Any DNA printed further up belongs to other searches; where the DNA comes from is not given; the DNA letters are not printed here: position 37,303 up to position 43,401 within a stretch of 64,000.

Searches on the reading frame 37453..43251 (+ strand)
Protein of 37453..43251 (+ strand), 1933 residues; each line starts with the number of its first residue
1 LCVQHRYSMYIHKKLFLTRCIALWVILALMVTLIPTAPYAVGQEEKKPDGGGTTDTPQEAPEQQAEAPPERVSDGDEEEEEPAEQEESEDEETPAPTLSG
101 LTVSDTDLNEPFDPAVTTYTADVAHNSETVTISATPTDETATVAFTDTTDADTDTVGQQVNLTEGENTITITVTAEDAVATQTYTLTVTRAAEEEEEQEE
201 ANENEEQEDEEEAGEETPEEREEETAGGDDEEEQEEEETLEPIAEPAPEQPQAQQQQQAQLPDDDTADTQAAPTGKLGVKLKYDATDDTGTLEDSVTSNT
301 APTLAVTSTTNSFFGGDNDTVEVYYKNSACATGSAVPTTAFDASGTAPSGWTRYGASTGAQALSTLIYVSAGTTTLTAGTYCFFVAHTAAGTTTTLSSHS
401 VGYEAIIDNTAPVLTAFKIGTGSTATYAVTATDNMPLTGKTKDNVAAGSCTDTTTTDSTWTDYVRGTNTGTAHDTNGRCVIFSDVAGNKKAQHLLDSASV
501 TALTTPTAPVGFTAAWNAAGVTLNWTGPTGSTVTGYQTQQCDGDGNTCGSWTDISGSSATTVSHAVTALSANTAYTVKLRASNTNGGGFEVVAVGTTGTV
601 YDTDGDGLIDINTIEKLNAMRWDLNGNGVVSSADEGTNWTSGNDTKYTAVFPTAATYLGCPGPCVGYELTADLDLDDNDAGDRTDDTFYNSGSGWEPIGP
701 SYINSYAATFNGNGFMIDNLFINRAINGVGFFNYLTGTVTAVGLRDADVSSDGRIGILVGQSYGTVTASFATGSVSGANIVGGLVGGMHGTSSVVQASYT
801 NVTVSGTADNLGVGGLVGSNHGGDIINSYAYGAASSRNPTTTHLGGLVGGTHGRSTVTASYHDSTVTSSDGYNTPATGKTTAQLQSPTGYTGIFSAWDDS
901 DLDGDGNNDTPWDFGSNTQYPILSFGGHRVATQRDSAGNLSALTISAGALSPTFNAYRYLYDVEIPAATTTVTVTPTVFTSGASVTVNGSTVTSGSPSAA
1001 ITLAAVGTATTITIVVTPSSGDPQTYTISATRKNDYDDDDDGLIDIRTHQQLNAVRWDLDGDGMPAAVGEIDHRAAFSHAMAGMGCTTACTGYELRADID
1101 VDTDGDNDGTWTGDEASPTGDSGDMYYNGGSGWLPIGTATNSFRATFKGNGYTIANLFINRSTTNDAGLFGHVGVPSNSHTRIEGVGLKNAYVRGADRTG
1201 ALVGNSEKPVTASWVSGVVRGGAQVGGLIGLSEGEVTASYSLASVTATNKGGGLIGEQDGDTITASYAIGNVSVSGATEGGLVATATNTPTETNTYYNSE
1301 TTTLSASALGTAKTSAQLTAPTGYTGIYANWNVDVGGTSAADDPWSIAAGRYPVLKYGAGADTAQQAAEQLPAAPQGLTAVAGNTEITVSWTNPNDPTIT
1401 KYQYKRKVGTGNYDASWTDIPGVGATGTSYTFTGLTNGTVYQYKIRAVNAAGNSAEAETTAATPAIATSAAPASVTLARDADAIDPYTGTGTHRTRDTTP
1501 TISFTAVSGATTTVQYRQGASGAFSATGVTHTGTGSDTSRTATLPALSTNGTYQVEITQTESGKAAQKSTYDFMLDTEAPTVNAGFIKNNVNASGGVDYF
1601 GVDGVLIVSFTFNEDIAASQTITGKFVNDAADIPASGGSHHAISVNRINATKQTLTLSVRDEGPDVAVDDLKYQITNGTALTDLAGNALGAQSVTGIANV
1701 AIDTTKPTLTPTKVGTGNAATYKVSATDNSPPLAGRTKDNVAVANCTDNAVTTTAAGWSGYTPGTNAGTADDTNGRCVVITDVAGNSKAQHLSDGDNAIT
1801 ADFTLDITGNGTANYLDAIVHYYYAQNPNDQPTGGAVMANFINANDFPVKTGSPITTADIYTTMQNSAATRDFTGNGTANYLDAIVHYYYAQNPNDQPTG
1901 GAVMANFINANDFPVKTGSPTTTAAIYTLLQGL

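Call 5: search_protein_families(library=pfam, proteins=[window:37453-43251:+], max_evalue=0.01)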
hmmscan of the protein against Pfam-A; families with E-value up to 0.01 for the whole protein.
window:37453-43251:+ (1933 aa): 5 families
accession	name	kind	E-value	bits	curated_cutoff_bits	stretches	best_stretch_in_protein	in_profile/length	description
PF12733.13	Cadherin-like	-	1.8e-28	99.3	24.2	2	101-190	4-88/89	Cadherin-like beta sandwich domain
PF00041.27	fn3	-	6.6e-16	58.7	25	2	1374-1460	2-81/84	Fibronectin type III domain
PF16656.11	Pur_ac_phosph_N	-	5e-05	24.2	30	1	1381-1456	8-88/93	Purple acid Phosphatase, N-terminal domain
PF25059.1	FN3_DSCAM-DSCAML_C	-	0.0014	19.3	39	1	1413-1465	31-81/89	DSCAM/DSCAML C-terminal Fn3-like domain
PF07581.17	Glug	-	0.0083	16.9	20.5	0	810-830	2-23/28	The GLUG motif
